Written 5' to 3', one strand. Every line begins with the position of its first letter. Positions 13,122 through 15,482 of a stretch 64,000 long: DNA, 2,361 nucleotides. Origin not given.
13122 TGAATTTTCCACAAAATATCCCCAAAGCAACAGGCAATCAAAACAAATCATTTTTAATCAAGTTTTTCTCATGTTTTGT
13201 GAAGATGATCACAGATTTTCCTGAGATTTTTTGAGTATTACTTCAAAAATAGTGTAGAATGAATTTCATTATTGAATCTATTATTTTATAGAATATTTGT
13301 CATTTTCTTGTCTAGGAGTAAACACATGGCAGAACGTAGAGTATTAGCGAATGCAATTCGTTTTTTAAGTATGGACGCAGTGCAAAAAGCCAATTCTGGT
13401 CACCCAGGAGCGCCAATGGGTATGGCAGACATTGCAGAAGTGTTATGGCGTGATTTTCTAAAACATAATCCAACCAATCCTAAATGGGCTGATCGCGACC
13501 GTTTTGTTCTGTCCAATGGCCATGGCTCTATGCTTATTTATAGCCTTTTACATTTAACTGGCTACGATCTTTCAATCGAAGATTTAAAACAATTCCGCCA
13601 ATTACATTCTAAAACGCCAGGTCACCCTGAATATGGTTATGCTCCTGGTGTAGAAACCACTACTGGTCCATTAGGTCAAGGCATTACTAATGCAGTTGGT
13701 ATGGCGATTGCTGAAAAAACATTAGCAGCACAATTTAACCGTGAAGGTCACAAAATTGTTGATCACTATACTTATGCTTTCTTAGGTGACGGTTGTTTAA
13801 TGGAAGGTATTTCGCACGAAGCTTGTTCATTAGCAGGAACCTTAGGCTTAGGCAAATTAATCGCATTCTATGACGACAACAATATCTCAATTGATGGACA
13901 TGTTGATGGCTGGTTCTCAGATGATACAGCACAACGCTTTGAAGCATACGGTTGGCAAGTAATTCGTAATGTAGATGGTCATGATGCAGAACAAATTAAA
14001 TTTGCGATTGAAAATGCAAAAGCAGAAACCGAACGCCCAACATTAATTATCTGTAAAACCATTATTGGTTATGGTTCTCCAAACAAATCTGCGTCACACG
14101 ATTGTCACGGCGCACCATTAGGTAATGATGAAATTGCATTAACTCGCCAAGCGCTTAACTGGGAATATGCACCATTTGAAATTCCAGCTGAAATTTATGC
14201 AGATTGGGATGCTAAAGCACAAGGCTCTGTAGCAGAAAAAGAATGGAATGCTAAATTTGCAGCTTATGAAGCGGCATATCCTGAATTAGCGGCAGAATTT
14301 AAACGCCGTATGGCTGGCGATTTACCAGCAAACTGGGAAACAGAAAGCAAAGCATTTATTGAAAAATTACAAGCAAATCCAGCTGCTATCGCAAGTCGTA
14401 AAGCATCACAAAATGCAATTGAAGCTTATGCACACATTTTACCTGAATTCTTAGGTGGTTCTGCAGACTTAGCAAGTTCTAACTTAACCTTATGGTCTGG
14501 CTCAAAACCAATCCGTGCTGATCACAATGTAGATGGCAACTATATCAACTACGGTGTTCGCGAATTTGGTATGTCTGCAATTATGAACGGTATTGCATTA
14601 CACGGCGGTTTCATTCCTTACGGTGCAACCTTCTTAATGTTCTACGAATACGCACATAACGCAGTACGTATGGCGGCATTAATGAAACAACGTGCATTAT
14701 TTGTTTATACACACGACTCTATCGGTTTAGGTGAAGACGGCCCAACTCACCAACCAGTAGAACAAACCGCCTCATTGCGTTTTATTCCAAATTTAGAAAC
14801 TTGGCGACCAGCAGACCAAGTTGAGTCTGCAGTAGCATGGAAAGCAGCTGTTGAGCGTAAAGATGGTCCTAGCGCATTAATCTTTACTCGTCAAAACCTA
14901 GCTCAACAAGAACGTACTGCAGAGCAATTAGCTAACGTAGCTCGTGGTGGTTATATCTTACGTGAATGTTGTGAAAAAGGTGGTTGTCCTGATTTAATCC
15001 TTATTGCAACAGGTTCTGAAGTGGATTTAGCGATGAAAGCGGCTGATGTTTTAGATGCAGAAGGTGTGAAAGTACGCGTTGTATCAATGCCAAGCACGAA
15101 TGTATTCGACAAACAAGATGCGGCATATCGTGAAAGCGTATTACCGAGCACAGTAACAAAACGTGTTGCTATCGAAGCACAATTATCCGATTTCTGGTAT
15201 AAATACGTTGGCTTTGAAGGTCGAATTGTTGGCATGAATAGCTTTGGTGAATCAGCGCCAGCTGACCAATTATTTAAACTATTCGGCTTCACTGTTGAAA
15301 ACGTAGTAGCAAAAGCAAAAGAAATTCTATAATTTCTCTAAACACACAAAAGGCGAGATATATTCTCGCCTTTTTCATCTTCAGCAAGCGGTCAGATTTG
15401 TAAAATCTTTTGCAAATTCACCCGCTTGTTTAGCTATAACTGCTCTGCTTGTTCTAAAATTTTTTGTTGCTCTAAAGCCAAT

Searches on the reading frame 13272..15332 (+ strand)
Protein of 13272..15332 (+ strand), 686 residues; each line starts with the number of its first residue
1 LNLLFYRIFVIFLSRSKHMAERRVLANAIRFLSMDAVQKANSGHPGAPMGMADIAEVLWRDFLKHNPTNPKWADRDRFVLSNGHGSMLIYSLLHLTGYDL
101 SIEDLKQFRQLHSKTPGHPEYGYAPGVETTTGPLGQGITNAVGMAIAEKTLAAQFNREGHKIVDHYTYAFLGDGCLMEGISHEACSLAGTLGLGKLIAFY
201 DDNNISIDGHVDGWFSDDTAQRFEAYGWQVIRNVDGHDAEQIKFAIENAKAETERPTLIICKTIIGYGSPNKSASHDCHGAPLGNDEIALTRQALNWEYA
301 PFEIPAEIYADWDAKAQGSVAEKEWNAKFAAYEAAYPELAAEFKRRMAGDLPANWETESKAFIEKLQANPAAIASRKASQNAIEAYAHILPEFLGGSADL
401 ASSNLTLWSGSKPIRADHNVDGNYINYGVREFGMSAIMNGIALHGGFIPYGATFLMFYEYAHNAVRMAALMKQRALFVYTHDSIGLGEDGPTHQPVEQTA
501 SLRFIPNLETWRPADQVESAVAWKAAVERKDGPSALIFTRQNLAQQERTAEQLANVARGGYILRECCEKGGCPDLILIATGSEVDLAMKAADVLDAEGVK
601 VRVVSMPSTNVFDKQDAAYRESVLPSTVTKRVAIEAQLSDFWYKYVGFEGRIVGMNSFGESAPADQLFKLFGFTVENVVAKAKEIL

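Call 63: search_protein_families(library=pfam, proteins=[window:13272-15332:+], max_evalue=0.00001)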
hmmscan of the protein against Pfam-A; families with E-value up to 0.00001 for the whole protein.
window:13272-15332:+ (686 aa): 5 families
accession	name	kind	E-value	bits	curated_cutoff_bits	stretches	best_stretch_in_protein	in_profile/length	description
PF00456.26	Transketolase_N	-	4.8e-171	568.6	22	1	24-352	4-334/334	Transketolase, thiamine diphosphate binding domain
PF02779.29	Transket_pyr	-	1.7e-55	187.8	27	1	372-544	2-173/174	Transketolase, pyrimidine binding domain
PF22613.1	Transketolase_C_1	-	4.9e-42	143.1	27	1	559-674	1-113/113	Transketolase-like TK C-terminal domain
PF02780.25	Transketolase_C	-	1.7e-20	73.6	25.9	1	573-678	10-124/124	Transketolase, C-terminal domain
PF13292.11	DXP_synthase_N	-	6.5e-08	32.6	21.2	0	21-212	17-180/274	1-deoxy-D-xylulose-5-phosphate synthase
